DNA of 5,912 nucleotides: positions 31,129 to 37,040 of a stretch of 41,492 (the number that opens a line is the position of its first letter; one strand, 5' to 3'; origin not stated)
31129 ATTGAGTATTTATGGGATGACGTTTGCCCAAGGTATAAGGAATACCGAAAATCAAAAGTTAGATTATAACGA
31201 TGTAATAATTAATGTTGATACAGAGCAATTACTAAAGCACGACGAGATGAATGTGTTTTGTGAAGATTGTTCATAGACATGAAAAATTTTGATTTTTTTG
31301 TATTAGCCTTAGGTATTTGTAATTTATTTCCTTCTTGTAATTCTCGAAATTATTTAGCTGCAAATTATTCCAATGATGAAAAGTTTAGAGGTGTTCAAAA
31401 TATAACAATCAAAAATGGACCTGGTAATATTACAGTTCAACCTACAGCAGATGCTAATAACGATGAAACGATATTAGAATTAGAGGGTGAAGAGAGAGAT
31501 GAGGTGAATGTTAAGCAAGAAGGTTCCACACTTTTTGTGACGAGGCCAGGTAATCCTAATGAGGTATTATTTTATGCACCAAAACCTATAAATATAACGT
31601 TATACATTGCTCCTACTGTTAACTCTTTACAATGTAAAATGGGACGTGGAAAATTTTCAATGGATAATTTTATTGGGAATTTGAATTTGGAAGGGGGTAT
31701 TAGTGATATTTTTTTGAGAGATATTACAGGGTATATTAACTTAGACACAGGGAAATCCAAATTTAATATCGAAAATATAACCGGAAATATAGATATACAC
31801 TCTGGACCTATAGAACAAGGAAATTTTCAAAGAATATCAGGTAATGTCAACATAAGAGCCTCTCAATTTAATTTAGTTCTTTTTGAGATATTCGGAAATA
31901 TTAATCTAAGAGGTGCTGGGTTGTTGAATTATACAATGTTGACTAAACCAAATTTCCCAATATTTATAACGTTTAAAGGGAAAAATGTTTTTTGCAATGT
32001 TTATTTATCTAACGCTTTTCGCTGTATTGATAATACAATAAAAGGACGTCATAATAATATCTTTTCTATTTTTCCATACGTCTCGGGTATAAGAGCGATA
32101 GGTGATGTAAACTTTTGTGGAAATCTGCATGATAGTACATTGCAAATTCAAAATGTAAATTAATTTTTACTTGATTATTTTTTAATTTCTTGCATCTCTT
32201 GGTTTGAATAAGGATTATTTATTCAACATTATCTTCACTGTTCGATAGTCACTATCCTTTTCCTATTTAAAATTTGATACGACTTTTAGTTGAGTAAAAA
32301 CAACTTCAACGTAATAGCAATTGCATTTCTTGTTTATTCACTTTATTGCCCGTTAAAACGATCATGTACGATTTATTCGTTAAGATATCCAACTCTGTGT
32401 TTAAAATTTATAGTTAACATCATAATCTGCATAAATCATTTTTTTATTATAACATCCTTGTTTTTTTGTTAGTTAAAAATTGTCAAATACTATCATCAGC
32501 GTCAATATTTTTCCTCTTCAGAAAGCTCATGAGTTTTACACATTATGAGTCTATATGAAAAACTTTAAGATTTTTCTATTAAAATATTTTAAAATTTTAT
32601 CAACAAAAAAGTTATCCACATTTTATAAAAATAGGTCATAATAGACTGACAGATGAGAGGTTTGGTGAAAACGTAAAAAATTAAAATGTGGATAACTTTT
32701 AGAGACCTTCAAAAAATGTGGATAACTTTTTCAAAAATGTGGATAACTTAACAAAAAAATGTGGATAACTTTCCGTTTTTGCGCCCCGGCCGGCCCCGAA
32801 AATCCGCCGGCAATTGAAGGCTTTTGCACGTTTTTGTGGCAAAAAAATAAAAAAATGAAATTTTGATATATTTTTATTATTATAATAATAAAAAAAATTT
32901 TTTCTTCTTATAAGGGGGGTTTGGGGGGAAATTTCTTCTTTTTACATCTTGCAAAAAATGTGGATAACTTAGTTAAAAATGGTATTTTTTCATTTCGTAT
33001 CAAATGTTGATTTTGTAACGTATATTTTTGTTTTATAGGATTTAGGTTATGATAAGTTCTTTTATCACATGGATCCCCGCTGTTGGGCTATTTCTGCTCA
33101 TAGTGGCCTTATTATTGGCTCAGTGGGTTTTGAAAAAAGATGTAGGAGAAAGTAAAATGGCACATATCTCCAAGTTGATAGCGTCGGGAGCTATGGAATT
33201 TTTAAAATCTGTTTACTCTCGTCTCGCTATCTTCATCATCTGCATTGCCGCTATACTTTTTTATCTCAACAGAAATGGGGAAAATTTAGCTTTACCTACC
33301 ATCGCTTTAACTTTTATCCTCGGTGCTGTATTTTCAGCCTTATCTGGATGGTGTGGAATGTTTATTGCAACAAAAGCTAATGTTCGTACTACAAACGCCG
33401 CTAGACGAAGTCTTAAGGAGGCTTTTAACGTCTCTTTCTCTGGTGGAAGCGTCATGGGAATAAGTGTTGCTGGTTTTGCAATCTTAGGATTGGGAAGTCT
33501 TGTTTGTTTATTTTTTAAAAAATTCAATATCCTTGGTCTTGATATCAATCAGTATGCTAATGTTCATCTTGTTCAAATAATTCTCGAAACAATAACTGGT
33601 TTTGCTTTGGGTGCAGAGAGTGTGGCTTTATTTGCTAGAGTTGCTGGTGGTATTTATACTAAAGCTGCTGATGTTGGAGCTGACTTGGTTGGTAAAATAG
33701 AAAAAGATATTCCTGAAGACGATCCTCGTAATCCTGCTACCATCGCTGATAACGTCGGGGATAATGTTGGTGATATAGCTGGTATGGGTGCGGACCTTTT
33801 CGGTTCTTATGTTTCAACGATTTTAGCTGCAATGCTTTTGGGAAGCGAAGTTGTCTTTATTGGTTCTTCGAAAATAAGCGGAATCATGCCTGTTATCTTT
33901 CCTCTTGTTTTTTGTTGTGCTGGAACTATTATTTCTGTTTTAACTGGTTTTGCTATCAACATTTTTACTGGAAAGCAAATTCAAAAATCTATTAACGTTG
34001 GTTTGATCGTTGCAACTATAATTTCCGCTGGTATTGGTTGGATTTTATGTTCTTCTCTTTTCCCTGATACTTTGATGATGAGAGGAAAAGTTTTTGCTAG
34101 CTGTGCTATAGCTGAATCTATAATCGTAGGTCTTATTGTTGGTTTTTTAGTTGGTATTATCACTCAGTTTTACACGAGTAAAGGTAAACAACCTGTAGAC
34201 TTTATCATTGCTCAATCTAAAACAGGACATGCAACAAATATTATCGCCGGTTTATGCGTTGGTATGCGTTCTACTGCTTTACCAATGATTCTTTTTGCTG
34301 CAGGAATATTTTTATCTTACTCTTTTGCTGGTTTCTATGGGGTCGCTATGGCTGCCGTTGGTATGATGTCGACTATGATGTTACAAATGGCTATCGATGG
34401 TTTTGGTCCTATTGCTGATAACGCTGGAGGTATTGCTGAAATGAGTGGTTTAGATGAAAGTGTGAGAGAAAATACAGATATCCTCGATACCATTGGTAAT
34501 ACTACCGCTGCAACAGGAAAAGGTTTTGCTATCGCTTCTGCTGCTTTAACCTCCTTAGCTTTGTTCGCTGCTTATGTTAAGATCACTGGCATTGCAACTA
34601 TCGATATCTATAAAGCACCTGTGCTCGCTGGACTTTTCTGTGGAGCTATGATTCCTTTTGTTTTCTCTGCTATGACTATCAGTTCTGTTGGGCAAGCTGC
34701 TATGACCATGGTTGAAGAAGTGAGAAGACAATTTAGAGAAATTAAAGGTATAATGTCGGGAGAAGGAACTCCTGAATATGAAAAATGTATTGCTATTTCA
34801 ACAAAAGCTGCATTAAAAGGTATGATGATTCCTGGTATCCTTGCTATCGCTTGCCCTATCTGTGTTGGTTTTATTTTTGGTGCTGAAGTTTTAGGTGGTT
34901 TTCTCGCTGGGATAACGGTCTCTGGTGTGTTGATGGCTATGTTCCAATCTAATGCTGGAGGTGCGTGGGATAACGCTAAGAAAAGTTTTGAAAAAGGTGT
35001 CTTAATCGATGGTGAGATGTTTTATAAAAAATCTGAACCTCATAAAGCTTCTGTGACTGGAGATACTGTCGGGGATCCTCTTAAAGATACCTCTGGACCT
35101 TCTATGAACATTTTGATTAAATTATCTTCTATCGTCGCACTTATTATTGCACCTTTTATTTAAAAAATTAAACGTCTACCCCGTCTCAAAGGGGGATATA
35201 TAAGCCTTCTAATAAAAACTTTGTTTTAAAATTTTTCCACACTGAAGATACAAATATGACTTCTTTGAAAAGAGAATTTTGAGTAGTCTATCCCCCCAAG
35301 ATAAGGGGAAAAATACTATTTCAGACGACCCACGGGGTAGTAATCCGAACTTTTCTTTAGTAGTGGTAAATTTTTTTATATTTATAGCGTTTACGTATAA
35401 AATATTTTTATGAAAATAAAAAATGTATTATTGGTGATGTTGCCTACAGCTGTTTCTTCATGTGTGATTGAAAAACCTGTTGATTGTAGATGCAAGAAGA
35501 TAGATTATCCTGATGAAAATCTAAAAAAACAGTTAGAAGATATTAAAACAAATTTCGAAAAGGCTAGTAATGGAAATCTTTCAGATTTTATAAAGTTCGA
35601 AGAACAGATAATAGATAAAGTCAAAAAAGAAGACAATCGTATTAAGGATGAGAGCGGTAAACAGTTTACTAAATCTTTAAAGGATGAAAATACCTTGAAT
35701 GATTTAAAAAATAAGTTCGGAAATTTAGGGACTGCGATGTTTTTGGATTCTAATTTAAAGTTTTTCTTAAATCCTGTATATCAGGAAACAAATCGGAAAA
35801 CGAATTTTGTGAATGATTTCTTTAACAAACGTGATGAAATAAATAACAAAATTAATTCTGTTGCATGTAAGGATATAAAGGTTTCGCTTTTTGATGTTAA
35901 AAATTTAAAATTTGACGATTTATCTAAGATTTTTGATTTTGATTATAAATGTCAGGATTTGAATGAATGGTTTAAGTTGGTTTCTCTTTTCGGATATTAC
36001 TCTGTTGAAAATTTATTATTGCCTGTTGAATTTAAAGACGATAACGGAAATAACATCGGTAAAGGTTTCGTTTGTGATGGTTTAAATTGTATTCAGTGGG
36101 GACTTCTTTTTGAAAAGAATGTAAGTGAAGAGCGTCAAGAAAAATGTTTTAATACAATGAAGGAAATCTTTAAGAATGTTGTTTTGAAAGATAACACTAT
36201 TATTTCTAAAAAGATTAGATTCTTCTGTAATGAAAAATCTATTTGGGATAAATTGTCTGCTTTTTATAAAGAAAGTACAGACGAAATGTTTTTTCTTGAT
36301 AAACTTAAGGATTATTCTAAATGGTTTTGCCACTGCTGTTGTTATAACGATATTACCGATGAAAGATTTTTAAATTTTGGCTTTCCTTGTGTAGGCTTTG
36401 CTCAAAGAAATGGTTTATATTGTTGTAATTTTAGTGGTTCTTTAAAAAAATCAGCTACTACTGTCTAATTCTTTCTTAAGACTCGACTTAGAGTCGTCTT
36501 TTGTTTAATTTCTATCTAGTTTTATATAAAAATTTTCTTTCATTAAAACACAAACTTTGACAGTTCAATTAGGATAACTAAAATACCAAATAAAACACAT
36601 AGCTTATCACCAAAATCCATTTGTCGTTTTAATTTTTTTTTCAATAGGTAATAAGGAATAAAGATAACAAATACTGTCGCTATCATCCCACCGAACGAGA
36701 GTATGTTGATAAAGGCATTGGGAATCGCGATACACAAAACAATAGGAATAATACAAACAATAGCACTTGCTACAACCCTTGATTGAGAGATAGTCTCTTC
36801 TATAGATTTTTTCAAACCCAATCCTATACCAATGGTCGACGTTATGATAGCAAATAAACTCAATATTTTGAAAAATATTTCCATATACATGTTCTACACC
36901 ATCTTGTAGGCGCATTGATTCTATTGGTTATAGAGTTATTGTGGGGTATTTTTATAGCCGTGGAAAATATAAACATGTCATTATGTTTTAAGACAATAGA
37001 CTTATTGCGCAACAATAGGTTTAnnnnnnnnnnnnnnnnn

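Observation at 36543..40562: Same-strand cluster of rhomboid, S41 peptidase, tiny Cys ORF and RRE-rSAM/SPASM enzyme: candidate uncharacterised RiPP-type peptide-modification locus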

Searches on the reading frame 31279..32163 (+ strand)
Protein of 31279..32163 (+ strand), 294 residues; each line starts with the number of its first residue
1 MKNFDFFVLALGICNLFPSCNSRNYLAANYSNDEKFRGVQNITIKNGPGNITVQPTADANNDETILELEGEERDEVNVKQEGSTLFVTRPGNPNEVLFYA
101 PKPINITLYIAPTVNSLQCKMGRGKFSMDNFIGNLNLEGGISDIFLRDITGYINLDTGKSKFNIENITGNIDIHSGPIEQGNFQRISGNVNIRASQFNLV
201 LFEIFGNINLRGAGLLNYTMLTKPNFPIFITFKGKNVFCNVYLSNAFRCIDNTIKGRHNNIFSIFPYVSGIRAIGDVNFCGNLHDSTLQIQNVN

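Call 27: search_protein_families(library=ncbifam, proteins=[window:31279-32163:+], max_evalue=10)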
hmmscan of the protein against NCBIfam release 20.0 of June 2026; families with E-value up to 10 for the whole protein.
window:31279-32163:+ (294 aa): 2 families
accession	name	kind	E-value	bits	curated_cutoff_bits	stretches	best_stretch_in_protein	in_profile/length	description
NF049997.1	LiaG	equivalog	0.00019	20.7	285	1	29-195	36-194/286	LiaG family protein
NF038025.1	dapto_LiaX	exception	0.003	16.3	350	1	133-210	346-425/512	daptomycin-sensing surface protein LiaX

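Call 28: search_protein_families(library=pfam, proteins=[window:31279-32163:+], max_evalue=10)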
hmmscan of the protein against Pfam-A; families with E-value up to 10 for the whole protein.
window:31279-32163:+ (294 aa): 1 family
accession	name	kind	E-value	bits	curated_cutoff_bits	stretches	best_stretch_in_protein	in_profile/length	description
PF13349.12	DUF4097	-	0.00027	20.8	22.9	1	40-198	2-137/247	Toastrack DUF4097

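Call 66: find_homologous_proteins(query=window:31279-32163:+, max_evalue=0.001)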
Query window:31279-32163:+ (294 aa): 6 proteins with E <= 0.001 among 555 candidates.
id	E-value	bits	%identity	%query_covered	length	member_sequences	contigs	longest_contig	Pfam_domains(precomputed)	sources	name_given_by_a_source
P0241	6.0e-193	658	100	100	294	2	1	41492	-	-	-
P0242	5.7e-108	379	49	98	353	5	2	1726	-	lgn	-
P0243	3.5e-104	366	47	98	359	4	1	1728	-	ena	-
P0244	8.7e-103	362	55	99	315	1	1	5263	-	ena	-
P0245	7.1e-102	359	59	99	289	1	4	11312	-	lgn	-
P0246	1.4e-64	236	43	100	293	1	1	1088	-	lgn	-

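Call 67: find_encoding_contigs(protein=P0245, flank=6000, max_places=3)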
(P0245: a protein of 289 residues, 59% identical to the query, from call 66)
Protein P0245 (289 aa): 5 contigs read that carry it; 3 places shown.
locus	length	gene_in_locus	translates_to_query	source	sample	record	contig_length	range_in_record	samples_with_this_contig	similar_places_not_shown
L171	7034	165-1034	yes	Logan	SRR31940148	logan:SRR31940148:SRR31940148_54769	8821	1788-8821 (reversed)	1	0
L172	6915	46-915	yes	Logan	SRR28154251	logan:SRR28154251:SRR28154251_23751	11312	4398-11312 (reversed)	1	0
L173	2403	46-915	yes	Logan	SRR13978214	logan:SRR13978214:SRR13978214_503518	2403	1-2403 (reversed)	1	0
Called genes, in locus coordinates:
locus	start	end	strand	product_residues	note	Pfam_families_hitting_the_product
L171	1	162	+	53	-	?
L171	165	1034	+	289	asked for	-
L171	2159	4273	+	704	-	PF03030:H_PPase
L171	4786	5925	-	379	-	PF01490:Aa_trans, PF03222:Trp_Tyr_perm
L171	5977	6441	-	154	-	PF14109:GldH_lipo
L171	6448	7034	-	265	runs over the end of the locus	PF00303:Thymidylat_synt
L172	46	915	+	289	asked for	-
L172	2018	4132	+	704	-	PF03030:H_PPase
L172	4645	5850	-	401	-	PF01490:Aa_trans (weak), PF03222:Trp_Tyr_perm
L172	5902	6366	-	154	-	PF14109:GldH_lipo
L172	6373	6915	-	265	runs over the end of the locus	PF00303:Thymidylat_synt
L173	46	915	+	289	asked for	-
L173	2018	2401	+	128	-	?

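Call 68: find_encoding_contigs(protein=P0244, flank=6000, max_places=3)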
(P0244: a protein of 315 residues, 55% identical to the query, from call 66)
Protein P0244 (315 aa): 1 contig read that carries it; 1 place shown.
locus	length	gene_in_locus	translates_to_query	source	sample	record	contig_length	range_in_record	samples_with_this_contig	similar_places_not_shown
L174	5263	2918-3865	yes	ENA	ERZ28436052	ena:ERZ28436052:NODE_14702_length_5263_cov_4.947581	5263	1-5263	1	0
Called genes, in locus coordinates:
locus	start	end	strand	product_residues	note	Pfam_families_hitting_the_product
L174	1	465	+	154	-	?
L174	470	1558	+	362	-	PF07719:TPR_2 (faint), PF00515:TPR_1 (faint), PF14559:TPR_19 (faint), PF24575:TPR_Slam (faint), PF13176:TPR_7 (faint), PF13428:TPR_14 (faint), PF13414:TPR_11 (weak), PF13424:TPR_12 (weak)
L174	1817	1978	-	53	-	PF14128:DUF4295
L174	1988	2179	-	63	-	PF00471:Ribosomal_L33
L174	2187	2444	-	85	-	PF00830:Ribosomal_L28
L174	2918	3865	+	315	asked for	-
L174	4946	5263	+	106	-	?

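Call 81: predict_structure(alignment_id=A6)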
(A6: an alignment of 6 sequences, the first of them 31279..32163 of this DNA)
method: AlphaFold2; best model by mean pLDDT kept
length: 294 residues; sequences in the alignment: 6
mean_pLDDT: 70.9   pTM: 0.73
mean pLDDT of the five models: 70.9, 64.2, 63.6, 59.9, 53.1
residues with pLDDT >= 90: 94; 70-90: 71; 50-70: 61; < 50: 68
segments of 3 or more residues with pLDDT < 50: 1-30, 92-100, 244-261, 265-274
pLDDT, mean of each block of 10 residues (from residue 1): 34 31 32 80 80 84 82 74 87 45 78 92 87 91 91 94 97 94 94 92 85 82 59 56 44 39 45 52 61 57
secondary structure, 60 per line:
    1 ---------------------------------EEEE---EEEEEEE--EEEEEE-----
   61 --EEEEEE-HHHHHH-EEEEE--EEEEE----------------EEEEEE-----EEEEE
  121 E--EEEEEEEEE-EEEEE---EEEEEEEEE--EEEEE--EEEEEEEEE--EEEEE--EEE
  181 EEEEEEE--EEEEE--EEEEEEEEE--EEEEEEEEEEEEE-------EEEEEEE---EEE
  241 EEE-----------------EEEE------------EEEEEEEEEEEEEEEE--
elements in order: E34-37 E41-47 E50-55 E63-68 H70-75 E77-81 E84-88 E105-110 E116-121 E124-132 E134-138 E142-150 E153-157 E160-168 E171-175 E178-187 E190-194 E197-205 E208-220 E228-234 E238-243 E261-264 E277-292

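Call 84: fold_search(model_id=the predicted structure, library=pdb)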
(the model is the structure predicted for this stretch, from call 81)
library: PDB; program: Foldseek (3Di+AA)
matches with E <= 10: 616; with E <= 0.001: 9
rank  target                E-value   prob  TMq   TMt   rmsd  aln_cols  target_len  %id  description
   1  3lyc_A                8.5e-06  1.00  0.31  0.36  10.6       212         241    9  Crystal structure of Putative pectinase (YP_001304412.1) from Parabacteroides distasonis ATCC 8503 at 2.30 A resolutio (released 2010-03-16)
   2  4qrk                  5.9e-05  1.00  0.30  0.39  10.0       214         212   11  Crystal structure of a putative cell adhesion protein (CLOSPO_03726) from Clostridium sporogenes ATCC 15579 at 1.95 A re (released 2014-07-23)
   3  4ygu_C                8.1e-05  1.00  0.27  0.44  10.5       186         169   14  Crystal structure of a putative adhesin (BACEGG_01763) from Bacteroides eggerthii DSM 20697 at 2.20 A resolution (released 2015-03-11)
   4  4ygu_A                1.6e-04  1.00  0.30  0.49   8.7       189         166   13  Crystal structure of a putative adhesin (BACEGG_01763) from Bacteroides eggerthii DSM 20697 at 2.20 A resolution (released 2015-03-11)
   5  4ygu_B                2.6e-04  1.00  0.27  0.44  10.2       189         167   14  Crystal structure of a putative adhesin (BACEGG_01763) from Bacteroides eggerthii DSM 20697 at 2.20 A resolution (released 2015-03-11)
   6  3pet_A                6.3e-04  1.00  0.38  0.49   8.2       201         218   17  Crystal structure of a putative adhesin (BF0245) from Bacteroides fragilis NCTC 9343 at 2.07 A resolution (released 2011-02-09)
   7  7muc_AM               7.7e-04  1.00  0.32  0.32   9.4       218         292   13  Legionella pneumophila Dot/Icm T4SS C1 Reconstruction (released 2021-10-06)
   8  3jx8_A                9.0e-04  1.00  0.31  0.36  10.2       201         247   11  Crystal structure of Putative lipid binding protein (YP_001304415.1) from Parabacteroides distasonis ATCC 8503 at 2.16 (released 2009-11-10)
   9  3jx8_D                9.5e-04  1.00  0.31  0.36  10.0       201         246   11  Crystal structure of Putative lipid binding protein (YP_001304415.1) from Parabacteroides distasonis ATCC 8503 at 2.16 (released 2009-11-10)
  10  4ygu_D                1.1e-03  1.00  0.28  0.44  10.5       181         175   13  Crystal structure of a putative adhesin (BACEGG_01763) from Bacteroides eggerthii DSM 20697 at 2.20 A resolution (released 2015-03-11)
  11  3lyc_D                7.8e-03  0.94  0.23  0.27  13.1       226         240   10  Crystal structure of Putative pectinase (YP_001304412.1) from Parabacteroides distasonis ATCC 8503 at 2.30 A resolutio (released 2010-03-16)
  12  3lyc_N                8.2e-03  0.95  0.24  0.28  13.2       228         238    9  Crystal structure of Putative pectinase (YP_001304412.1) from Parabacteroides distasonis ATCC 8503 at 2.30 A resolutio (released 2010-03-16)
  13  4opw_B                1.1e-02  0.94  0.25  0.30  11.8       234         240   10  Crystal structure of a putative adhesin (PARMER_02777) from Parabacteroides merdae ATCC 43184 at 1.75 A resolution (released 2014-04-02)
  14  3lyc_J                1.3e-02  0.98  0.29  0.35  10.3       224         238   11  Crystal structure of Putative pectinase (YP_001304412.1) from Parabacteroides distasonis ATCC 8503 at 2.30 A resolutio (released 2010-03-16)
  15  5b2g_F                1.4e-02  0.97  0.18  0.36   6.5       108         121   13  Crystal structure of human claudin-4 in complex with C-terminal fragment of Clostridium perfringens enterotoxin (released 2016-10-05)
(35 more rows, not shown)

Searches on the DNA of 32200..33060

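Call 88: search_rna_families(source=window, start=32200, end=33060, threshold=evalue, max_evalue=1)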
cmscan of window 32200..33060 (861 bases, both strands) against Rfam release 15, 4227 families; matches with E-value up to 1: 3.
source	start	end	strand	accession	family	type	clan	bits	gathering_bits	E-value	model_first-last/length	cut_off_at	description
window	32296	32365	-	RF01413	miR-430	Gene; miRNA;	CL00096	20.6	47.3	0.55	1-70/70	no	miR-430 microRNA precursor family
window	32490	32558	+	RF00275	SNORD56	Gene; snRNA; snoRNA; CD-box;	-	18.6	36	0.7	1-71/71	no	Small nucleolar RNA SNORD56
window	32749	32919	-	RF01946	KCNQ1OT1_1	Gene; lncRNA;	-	13.7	70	0.025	274-464/464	no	KCNQ1 overlapping transcript 1 conserved region 1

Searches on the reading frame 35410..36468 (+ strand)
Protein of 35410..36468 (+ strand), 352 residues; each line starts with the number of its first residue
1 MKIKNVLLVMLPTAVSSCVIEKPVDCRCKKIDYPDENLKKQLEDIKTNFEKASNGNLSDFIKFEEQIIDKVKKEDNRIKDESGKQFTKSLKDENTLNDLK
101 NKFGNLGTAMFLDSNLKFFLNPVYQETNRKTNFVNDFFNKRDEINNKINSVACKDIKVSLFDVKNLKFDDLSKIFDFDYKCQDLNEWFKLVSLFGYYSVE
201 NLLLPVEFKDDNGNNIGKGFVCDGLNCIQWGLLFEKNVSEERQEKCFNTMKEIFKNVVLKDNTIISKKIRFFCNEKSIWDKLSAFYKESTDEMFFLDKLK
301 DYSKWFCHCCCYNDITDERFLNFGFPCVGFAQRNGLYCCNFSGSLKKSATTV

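Call 4: search_protein_families(library=pfam, proteins=[window:35410-36468:+], max_evalue=0.1)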
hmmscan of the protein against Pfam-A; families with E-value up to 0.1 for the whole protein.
window:35410-36468:+ (352 aa): 1 family
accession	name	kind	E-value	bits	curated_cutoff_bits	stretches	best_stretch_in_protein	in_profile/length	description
PF09420.15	Nop16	-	0.017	15.7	25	1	34-116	117-192/210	Ribosome biogenesis protein Nop16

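Call 5: search_protein_families(library=ncbifam, proteins=[window:35410-36468:+], max_evalue=0.1)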
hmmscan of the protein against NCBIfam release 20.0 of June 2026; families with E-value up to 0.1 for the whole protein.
window:35410-36468:+ (352 aa): 0 families

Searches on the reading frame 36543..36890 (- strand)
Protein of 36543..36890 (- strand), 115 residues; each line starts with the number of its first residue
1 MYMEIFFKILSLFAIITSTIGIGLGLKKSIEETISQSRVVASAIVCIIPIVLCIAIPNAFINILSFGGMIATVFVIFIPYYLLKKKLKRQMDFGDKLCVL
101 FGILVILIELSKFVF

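Call 4: search_protein_families(library=pfam, proteins=[window:36543-36890:-], max_evalue=0.1)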
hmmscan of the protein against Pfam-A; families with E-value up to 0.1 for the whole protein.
window:36543-36890:- (115 aa): 1 family
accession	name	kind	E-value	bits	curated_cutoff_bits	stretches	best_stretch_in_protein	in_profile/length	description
PF03222.19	Trp_Tyr_perm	-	8.9e-12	45.2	22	1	2-96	272-371/393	Tryptophan/tyrosine permease family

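Call 5: search_protein_families(library=ncbifam, proteins=[window:36543-36890:-], max_evalue=0.1)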
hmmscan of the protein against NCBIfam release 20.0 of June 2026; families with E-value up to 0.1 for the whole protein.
window:36543-36890:- (115 aa): 5 families
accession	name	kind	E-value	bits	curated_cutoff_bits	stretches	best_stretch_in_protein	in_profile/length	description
TIGR00837.1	araaP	subfamily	6.7e-12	45.4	350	1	2-94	267-364/381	aromatic amino acid transporter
NF007789.0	PRK10483.1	equivalog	2.3e-06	27.1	515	1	3-89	282-373/414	tryptophan permease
NF011711.0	PRK15132.1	equivalog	3.3e-05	23.1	482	1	4-92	272-365/403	tyrosine transporter TyrP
NF007235.0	PRK09664.1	equivalog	0.0025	16.8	497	1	3-108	283-402/415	low affinity tryptophan permease TnaB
NF043072.1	GAS_sig_Nterm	subfamily_domain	0.066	12.7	44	0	8-20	3-15/33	SpoV family signaling peptide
